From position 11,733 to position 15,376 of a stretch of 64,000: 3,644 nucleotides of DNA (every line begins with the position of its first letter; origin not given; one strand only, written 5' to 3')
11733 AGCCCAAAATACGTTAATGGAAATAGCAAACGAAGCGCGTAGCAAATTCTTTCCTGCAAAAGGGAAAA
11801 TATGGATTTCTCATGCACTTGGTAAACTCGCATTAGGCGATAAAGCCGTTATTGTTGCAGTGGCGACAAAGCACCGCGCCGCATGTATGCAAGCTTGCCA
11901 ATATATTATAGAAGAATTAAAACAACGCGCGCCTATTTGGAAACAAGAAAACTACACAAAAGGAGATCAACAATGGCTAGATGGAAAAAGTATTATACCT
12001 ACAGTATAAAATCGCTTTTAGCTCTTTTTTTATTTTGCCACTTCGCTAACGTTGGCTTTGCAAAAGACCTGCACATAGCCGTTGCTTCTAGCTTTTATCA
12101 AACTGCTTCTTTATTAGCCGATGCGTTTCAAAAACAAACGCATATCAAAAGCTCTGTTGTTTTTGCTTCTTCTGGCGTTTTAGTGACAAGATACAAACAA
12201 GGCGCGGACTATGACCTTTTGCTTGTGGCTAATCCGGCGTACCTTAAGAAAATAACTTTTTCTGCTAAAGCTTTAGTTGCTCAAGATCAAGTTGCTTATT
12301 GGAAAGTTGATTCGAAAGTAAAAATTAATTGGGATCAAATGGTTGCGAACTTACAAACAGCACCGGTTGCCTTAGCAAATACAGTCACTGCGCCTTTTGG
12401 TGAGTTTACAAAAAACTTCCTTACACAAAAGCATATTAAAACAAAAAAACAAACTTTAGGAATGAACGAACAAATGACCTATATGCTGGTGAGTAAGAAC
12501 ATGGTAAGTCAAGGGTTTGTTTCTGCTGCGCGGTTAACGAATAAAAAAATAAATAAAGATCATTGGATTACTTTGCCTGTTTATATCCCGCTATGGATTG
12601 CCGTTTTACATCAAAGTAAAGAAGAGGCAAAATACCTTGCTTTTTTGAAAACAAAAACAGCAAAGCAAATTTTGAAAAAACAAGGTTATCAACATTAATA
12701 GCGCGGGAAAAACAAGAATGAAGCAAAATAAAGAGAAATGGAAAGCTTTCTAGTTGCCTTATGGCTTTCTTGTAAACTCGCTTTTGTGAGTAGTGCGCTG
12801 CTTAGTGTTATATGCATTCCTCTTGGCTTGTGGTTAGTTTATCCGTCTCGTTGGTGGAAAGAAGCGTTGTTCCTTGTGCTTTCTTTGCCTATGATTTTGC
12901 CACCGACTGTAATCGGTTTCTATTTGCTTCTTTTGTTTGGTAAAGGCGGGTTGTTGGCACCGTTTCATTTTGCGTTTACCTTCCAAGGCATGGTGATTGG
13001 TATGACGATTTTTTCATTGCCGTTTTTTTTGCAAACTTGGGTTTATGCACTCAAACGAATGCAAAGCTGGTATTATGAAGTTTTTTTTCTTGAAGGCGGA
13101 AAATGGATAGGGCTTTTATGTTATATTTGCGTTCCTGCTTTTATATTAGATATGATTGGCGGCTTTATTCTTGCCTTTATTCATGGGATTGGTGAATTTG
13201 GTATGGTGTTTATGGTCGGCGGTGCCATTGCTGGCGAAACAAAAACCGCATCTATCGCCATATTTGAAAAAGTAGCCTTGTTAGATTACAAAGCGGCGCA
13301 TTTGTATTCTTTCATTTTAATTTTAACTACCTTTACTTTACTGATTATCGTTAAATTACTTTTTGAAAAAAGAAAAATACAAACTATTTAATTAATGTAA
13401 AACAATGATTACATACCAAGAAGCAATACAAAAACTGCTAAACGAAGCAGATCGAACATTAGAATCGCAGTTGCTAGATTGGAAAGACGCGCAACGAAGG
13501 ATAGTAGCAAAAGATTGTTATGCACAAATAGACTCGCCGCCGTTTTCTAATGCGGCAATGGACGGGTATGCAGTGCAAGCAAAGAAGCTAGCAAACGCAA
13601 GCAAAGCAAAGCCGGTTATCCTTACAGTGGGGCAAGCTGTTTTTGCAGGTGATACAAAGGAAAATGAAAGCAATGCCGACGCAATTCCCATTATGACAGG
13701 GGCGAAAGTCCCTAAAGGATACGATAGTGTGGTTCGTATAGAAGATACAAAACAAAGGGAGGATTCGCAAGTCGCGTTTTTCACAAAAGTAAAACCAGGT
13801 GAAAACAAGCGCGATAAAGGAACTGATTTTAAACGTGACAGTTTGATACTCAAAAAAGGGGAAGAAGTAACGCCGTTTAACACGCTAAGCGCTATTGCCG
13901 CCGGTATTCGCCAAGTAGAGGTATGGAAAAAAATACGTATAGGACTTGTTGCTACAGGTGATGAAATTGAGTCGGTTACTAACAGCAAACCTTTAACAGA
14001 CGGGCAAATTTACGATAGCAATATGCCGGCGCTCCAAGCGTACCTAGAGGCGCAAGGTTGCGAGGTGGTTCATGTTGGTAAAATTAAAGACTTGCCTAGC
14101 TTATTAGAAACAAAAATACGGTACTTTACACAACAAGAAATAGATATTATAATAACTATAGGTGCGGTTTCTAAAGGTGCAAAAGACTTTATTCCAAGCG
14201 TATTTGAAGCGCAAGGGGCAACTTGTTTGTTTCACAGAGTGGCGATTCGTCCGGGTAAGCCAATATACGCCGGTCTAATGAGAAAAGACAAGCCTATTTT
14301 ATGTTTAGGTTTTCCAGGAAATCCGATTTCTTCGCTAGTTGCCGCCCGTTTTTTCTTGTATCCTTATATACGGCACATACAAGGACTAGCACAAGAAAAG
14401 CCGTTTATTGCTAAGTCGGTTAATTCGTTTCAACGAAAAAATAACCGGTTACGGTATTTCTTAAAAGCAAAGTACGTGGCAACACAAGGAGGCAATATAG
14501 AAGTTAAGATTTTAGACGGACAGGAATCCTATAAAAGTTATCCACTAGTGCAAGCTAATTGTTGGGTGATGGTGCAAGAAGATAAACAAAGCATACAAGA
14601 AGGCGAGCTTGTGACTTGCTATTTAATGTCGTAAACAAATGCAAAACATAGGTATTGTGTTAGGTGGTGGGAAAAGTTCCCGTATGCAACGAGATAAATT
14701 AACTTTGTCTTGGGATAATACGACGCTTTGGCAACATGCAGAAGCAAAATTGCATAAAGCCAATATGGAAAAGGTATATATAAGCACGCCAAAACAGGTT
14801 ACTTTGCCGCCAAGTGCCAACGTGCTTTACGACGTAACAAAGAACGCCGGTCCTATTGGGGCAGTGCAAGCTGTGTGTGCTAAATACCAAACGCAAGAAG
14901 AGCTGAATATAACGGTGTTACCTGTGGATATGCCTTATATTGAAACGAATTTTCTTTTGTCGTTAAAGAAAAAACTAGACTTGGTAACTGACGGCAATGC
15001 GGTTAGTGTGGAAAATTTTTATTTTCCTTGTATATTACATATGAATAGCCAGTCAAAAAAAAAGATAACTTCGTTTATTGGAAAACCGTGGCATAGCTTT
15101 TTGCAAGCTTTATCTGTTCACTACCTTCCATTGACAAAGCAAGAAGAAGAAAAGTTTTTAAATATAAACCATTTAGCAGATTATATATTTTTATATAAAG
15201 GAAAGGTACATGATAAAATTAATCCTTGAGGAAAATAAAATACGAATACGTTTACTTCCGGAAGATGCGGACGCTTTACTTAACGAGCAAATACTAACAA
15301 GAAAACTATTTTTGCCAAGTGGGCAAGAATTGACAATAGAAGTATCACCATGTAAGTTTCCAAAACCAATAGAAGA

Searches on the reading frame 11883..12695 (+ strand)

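Call 12: search_protein_families(library=ncbifam, proteins=[window:11883-12695:+], max_evalue=0.00001)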
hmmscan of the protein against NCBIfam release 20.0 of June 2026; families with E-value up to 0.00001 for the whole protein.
window:11883-12695:+ (271 aa): 2 families
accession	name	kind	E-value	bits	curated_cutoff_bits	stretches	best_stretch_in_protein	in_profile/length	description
TIGR01256.1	modA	equivalog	7.5e-14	52.2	62.5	1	68-268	1-217/217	molybdate ABC transporter substrate-binding protein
NF002918.0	PRK03537.1-4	equivalog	3.2e-07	29.9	288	0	61-125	6-73/246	molybdate ABC transporter substrate-binding protein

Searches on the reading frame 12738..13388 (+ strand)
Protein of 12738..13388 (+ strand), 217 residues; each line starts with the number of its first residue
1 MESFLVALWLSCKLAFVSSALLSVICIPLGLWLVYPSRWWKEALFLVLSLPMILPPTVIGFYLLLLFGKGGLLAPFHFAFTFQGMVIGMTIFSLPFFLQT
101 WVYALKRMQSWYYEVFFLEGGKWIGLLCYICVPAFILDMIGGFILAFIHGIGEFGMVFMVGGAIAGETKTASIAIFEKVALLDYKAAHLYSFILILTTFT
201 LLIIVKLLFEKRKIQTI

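Call 12: search_protein_families(library=ncbifam, proteins=[window:12738-13388:+], max_evalue=0.00001)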
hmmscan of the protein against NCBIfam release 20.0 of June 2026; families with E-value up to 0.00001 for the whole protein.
window:12738-13388:+ (217 aa): 12 families
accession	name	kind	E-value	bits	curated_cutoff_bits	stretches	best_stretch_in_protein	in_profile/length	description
TIGR02141.1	modB_ABC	equivalog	3.3e-45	154.3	182.6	1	9-208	1-205/208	molybdate ABC transporter permease subunit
TIGR01581.1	Mo_ABC_porter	hypoth_equivalog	1.4e-25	90.2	210.3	1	5-203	20-224/225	ABC transporter permease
TIGR00969.1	3a0106s02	subfamily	2.5e-24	86.2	240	1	4-208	59-269/272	sulfate ABC transporter permease subunit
NF006939.0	PRK09421.1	equivalog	3e-20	72.6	262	1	5-208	9-220/230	molybdate ABC transporter permease subunit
TIGR02139.1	permease_CysT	equivalog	2.9e-19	69.7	246.1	1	3-209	47-259/265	sulfate ABC transporter permease subunit CysT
NF038017.1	ABC_perm1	subfamily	9.3e-19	68.1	100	1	15-195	5-184/184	ABC transporter permease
NF008208.0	PRK10971.1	equivalog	2e-16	60.3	415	1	15-209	67-267/277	sulfate/thiosulfate ABC transporter permease CysT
TIGR02140.1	permease_CysW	equivalog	3.6e-14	52.9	329.1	1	5-213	46-259/261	sulfate ABC transporter permease subunit CysW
NF040839.1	tungstate_WtpB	equivalog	6.7e-13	48.9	340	1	5-211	43-250/251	tungstate ABC transporter permease WtpB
NF008620.0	PRK11602.1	equivalog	3e-10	39.8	442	1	4-208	62-267/291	sulfate/thiosulfate ABC transporter permease CysW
NF041773.1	tung_perm_TupB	equivalog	8.2e-08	32.3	320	1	18-206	36-223/230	tungstate ABC transporter permease TupB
TIGR03262.1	PhnU2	equivalog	2.3e-07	29.8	593.25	1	3-205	51-253/546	putative 2-aminoethylphosphonate ABC transporter permease subunit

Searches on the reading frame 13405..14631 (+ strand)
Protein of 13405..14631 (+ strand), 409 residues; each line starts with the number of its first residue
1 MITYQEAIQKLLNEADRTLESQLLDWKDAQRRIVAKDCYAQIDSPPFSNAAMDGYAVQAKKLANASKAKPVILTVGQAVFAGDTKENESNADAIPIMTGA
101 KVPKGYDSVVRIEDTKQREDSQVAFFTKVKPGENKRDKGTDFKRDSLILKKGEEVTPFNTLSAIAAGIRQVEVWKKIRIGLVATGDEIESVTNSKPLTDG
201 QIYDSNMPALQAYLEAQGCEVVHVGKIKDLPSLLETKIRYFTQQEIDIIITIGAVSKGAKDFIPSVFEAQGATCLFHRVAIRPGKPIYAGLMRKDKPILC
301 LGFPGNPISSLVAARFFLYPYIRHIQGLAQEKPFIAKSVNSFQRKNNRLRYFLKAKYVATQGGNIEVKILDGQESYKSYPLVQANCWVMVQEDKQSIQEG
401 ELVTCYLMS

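Call 12: search_protein_families(library=ncbifam, proteins=[window:13405-14631:+], max_evalue=0.00001)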
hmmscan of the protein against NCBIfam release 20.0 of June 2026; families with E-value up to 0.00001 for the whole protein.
window:13405-14631:+ (409 aa): 7 families
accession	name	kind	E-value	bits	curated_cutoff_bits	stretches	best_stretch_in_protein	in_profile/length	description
NF007960.1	PRK10680.1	equivalog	4.7e-87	292.4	440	1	3-405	2-398/401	molybdopterin molybdotransferase MoeA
NF011068.0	PRK14498.1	equivalog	9.5e-87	291.6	534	1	4-408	12-410/647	molybdopterin biosynthesis protein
NF050098.1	MoeA_actino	exception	3.7e-73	246.6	560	1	4-406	6-398/400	molybdopterin molybdotransferase MoeA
NF045515.2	Glp_gephyrin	equivalog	1.1e-71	241.7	475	1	6-407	5-402/403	molybdotransferase-like divisome protein Glp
NF011060.0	PRK14491.1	equivalog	1.1e-69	235.5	532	1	3-405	201-591/598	bifunctional molybdopterin-guanine dinucleotide biosynthesis adaptor protein MobB/molybdopterin molybdotransferase MoeA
NF011067.0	PRK14497.1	equivalog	4.3e-55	187.3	536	1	3-407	12-403/546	putative molybdopterin biosynthesis protein MoeA/unknown domain fusion protein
TIGR00177.1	molyb_syn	domain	2.6e-22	79.4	85.35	1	176-318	1-146/148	molybdenum cofactor synthesis domain-containing protein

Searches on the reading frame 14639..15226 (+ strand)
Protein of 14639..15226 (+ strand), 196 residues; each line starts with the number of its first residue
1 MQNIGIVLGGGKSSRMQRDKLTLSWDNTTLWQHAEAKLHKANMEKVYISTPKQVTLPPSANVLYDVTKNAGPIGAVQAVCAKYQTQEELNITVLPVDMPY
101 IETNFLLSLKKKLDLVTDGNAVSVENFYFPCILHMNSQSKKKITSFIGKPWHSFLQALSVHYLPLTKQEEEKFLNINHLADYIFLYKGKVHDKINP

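Call 13: search_protein_families(library=ncbifam, proteins=[window:14639-15226:+], max_evalue=0.00001)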
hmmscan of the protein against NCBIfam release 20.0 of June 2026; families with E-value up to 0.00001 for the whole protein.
window:14639-15226:+ (196 aa): 8 families
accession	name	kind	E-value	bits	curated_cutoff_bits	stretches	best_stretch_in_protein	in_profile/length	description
NF002741.0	PRK02726.1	equivalog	3.3e-16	59.5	179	1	5-183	10-192/200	molybdenum cofactor guanylyltransferase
NF001837.0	PRK00560.1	equivalog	3.3e-15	56.3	182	1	6-182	12-184/196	molybdenum cofactor guanylyltransferase MobA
NF001457.0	PRK00317.1-3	equivalog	9.3e-13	48.1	164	1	4-181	3-189/200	molybdenum cofactor guanylyltransferase MobA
TIGR02665.1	molyb_mobA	equivalog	1.4e-12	48.1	151.85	1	5-181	3-184/186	molybdenum cofactor guanylyltransferase MobA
NF001855.0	PRK00576.1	equivalog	2.9e-10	40.1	205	1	4-110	8-116/197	molybdenum cofactor guanylyltransferase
NF011059.0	PRK14490.1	equivalog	2.7e-09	36.6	354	1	4-178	182-358/374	bifunctional molybdenum cofactor guanylyltransferase MobA/molybdopterin-guanine dinucleotide biosynthesis adaptor protein MobB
NF011056.0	PRK14489.1-1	equivalog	1.4e-06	27.7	379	1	4-115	7-118/363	bifunctional molybdenum cofactor guanylyltransferase MobA/molybdopterin-guanine dinucleotide biosynthesis adaptor protein MobB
NF011070.0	PRK14500.1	equivalog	2.6e-06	26.9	606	1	5-111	169-274/358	putative bifunctional molybdopterin-guanine dinucleotide biosynthesis protein MoaC/MobA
